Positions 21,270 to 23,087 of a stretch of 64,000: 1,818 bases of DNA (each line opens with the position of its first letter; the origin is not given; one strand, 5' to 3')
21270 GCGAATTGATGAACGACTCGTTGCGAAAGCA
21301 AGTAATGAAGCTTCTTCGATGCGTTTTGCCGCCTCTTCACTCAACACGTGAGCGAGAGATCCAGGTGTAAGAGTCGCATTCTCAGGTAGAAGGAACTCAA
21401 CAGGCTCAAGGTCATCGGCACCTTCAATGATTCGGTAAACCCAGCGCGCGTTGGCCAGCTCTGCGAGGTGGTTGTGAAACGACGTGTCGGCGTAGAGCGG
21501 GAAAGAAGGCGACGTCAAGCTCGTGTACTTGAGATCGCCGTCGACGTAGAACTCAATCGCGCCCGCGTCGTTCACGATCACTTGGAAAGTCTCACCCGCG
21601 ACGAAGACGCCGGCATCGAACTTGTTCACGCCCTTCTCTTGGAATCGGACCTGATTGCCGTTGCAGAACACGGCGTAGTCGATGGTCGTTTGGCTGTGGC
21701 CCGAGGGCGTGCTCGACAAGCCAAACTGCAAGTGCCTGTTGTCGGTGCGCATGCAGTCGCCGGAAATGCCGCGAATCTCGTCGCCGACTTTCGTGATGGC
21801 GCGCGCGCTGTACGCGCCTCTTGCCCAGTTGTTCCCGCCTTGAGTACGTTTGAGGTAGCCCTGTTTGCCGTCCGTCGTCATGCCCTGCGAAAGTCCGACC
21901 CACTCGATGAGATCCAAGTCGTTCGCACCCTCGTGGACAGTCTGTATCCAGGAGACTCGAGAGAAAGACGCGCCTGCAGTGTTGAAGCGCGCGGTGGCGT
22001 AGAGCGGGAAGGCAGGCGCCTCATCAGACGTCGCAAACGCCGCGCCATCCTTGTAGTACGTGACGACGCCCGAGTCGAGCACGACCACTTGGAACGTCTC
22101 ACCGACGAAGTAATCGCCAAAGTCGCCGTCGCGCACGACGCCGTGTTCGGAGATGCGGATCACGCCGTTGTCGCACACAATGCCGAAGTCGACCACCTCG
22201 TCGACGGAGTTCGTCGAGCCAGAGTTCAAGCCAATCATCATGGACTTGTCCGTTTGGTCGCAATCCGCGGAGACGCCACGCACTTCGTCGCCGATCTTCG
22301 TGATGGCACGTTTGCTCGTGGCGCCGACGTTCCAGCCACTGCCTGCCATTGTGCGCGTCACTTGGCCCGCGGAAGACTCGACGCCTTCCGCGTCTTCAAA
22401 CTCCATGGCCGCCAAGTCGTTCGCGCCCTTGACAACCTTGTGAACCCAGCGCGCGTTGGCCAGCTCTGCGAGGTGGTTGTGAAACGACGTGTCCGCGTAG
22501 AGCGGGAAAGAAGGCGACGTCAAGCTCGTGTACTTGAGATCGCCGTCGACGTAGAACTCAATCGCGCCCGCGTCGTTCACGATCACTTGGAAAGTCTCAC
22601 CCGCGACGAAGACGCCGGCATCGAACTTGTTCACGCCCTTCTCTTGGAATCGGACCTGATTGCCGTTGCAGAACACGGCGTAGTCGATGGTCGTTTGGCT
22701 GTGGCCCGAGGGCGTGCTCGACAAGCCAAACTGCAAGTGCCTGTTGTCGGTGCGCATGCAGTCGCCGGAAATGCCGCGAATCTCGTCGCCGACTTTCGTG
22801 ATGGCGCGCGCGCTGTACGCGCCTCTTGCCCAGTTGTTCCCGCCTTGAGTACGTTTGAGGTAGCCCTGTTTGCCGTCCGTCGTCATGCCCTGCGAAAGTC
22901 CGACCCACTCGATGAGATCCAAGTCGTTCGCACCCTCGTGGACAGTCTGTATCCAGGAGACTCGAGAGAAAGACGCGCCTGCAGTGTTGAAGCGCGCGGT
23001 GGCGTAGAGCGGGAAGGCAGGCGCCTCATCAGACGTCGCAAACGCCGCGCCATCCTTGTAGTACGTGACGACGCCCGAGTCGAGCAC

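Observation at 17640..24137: Giant surface-type protein built from six near-identical 335-aa tandem units of paired beta-sandwich (SPRY/ConA-like) subdomains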

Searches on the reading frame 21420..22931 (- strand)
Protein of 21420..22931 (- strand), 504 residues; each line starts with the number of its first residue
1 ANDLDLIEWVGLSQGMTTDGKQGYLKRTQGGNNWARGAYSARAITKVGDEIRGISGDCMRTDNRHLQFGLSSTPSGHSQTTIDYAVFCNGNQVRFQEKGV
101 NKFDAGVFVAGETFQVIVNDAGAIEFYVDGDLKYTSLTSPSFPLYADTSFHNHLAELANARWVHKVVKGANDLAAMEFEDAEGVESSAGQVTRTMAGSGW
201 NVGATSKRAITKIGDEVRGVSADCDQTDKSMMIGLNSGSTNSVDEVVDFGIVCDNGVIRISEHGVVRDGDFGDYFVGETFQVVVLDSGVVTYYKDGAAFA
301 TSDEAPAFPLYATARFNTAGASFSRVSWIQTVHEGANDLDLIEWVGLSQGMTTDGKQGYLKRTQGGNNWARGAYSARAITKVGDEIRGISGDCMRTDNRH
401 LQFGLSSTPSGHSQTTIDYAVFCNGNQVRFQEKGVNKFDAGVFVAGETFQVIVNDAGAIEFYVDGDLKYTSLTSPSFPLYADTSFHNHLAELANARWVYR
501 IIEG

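Call 58: predict_structure(alignment_id=A2)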
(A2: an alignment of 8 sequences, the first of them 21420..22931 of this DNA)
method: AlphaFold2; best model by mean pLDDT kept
length: 504 residues; sequences in the alignment: 8
mean_pLDDT: 81.2   pTM: 0.43
mean pLDDT of the five models: 81.2, 79.7, 79.6, 78.1, 76.8
residues with pLDDT >= 90: 144; 70-90: 278; 50-70: 57; < 50: 25
segments of 3 or more residues with pLDDT < 50: 1-3, 168-175, 241-243, 332-339, 502-504
pLDDT, mean of each block of 10 residues (from residue 1): 64 87 83 89 87 82 87 83 91 91 81 83 86 89 94 85 62 52 73 85 78 68 81 79 68 88 76 69 82 78 82 88 75 41 84 82 88 86 78 82 91 88 91 92 81 89 88 90 92 81 46
secondary structure, 60 per line:
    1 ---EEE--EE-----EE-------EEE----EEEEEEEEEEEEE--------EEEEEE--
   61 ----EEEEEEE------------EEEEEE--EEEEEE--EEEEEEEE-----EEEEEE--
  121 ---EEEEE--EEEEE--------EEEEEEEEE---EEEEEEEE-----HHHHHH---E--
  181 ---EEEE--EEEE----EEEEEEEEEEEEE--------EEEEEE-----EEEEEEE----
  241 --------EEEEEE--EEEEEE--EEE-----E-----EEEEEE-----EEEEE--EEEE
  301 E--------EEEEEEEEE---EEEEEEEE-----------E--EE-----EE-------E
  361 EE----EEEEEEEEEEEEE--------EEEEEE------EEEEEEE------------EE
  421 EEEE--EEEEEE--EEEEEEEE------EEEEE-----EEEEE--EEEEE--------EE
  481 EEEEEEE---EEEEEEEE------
elements in order: E4-6 E25-27 E32-44 E53-58 E65-71 E84-89 E92-97 E100-107 E113-118 E124-128 E131-135 E144-152 E156-163 H169-174 E184-187 E190-193 E198-210 E219-224 E230-236 E249-254 E257-262 E265-267 E279-284 E290-294 E297-301 E310-318 E322-329 E360-362 E367-379 E388-393 E400-406 E419-424 E427-432 E435-442 E449-453 E459-463 E466-470 E479-487 E491-498

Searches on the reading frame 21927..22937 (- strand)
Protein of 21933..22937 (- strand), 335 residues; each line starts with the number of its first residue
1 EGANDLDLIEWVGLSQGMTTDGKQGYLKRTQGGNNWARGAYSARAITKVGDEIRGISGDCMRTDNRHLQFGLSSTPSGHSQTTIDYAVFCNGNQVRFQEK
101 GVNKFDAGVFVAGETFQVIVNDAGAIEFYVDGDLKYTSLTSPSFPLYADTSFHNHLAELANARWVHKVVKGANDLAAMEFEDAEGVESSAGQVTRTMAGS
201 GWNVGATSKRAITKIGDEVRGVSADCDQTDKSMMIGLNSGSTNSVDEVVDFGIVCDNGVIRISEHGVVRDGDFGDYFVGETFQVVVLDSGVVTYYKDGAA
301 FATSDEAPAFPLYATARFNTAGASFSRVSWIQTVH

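Call 7: search_solved_structures(query=window:21933-22937:-, max_evalue=10)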
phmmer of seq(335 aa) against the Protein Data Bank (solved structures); distinct sequences matched with E-value up to 10: 0.

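Call 8: find_homologous_proteins(query=window:21933-22937:-, max_evalue=0.001)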
Query seq(335 aa) (335 aa): 11 proteins with E <= 0.001 among 2432 candidates.
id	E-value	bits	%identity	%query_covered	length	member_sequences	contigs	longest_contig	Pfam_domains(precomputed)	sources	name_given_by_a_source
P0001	6.6e-185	632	64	100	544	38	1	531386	-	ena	-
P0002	1.1e-180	618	89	79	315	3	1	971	-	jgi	jgi:hypothetical protein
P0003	2.8e-173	594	100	74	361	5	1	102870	-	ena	-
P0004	4.5e-168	577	90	50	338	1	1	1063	-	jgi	-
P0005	3.1e-124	433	75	47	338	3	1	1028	-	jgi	jgi:hypothetical protein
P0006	3.0e-97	344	38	93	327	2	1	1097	-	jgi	jgi:hypothetical protein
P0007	3.5e-95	337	88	50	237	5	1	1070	-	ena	-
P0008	1.3e-91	326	95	47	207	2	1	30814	-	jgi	jgi:hypothetical protein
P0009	1.0e-80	290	40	87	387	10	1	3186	-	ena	-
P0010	2.9e-38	150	51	43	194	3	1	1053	-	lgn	-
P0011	1.5e-36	145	42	52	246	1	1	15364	-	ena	-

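Call 11: find_encoding_contigs(protein=P0001, flank=10000, max_places=4)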
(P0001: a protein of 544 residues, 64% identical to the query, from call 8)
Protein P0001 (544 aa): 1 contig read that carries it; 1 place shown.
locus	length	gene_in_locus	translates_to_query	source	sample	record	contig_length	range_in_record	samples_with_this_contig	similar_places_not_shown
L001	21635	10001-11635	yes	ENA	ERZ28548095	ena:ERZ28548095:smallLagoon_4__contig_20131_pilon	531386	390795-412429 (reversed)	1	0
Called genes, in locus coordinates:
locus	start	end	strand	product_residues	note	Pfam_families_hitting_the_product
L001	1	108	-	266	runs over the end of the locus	PF00300:His_Phos_1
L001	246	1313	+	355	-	PF01513:NAD_kinase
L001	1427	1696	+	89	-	-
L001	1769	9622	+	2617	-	-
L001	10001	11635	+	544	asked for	-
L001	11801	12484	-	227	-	PF07986:TBCC (weak)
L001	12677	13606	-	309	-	-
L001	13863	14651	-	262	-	-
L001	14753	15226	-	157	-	PF00042:Globin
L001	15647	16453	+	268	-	-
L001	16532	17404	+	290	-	-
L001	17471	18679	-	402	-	PF24842:UFD1_N2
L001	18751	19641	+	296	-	PF08294:TIM21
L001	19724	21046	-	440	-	PF07690:MFS_1 (weak)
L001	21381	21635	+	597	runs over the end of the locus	PF08701:GN3L_Grn1, PF02421:FeoB_N, PF01926:MMR_HSR1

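Call 12: find_encoding_contigs(protein=P0003, flank=10000, max_places=4)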
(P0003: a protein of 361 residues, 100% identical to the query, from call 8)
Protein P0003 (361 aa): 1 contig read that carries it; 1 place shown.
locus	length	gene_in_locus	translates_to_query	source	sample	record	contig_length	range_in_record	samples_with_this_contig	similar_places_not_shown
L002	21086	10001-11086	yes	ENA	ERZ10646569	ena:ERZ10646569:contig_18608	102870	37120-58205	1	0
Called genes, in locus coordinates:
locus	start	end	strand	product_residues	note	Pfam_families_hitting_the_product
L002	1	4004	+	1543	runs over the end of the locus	-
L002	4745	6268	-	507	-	PF00355:Rieske, PF19112:VanA_C (weak), PF08417:PaO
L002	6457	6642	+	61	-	PF05051:COX17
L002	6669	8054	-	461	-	PF12999:PRKCSH-like, PF13015:PRKCSH_1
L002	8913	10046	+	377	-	-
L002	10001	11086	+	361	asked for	-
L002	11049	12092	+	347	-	-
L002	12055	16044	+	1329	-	PF06438:HasA (faint), PF13385:Laminin_G_3 (faint)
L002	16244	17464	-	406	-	PF22675:KH-I_KHDC4-BBP (faint), PF00013:KH_1, PF07650:KH_2 (faint), PF22891:KH_PNO1_2nd (faint), PF14611:KH_SLS1_1 (faint), PF00013:KH_1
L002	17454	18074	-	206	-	-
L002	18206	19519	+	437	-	PF00583:Acetyltransf_1, PF13673:Acetyltransf_10 (weak), PF08445:FR47 (weak), PF13508:Acetyltransf_7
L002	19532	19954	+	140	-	-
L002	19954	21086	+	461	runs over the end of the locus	-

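Call 30: search_dna_similar(query=window:21927-22931:-, collection=phages, mode=protein, max_evalue=0.001)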
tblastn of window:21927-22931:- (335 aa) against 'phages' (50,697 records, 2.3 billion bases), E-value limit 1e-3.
No match.

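Call 40: search_protein_families(library=ncbifam, proteins=[window:21927-22931:-], max_evalue=0.01)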
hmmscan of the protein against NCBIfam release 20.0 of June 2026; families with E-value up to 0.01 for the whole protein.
window:21927-22931:- (335 aa): 0 families

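Call 65: list_cluster_members(proteins=[L001:246-1313:+, L001:18751-19641:+, L001:17471-18679:-, L003:5157-6266:-, L003:9220-10251:+, L003:10372-11541:-, L004:2650-2967:+, L004:1344-1880:+])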
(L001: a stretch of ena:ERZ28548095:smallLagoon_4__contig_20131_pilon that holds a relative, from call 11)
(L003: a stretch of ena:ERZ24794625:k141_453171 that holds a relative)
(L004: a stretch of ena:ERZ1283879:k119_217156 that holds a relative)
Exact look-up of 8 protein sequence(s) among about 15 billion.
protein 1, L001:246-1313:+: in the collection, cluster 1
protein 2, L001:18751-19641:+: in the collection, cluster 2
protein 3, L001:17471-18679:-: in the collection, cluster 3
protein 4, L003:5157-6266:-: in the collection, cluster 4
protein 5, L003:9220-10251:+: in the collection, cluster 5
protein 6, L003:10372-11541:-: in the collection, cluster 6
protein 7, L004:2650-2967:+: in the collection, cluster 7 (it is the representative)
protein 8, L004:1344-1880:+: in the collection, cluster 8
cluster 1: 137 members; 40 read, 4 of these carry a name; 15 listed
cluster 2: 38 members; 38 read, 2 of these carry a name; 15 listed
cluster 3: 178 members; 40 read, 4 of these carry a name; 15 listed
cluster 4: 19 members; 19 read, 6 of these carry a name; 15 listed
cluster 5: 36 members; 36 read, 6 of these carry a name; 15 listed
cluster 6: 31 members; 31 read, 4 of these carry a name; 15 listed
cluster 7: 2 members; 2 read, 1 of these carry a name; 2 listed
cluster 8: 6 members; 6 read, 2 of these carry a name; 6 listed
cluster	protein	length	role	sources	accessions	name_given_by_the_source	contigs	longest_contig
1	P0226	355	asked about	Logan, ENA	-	-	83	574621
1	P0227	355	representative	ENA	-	-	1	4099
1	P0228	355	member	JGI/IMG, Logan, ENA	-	NAD+ kinase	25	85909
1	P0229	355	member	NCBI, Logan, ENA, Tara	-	strand:- start:742 stop:1809 length:1068 start_codon:yes stop_codon:yes gene_type:complete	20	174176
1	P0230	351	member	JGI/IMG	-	NAD+ kinase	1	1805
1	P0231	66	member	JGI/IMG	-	hypothetical protein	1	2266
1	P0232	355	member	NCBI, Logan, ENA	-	-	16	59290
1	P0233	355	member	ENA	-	-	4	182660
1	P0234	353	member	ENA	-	-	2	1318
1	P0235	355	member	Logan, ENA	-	-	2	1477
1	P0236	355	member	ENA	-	-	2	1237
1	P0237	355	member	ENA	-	-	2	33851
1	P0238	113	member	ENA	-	-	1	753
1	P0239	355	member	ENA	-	-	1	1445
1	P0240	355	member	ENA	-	-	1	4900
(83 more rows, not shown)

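Call 68: search_protein_families(library=phrogs, proteins=[window:21927-22931:-], max_evalue=0.01)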
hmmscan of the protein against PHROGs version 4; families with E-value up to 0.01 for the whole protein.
window:21927-22931:- (335 aa): 0 families
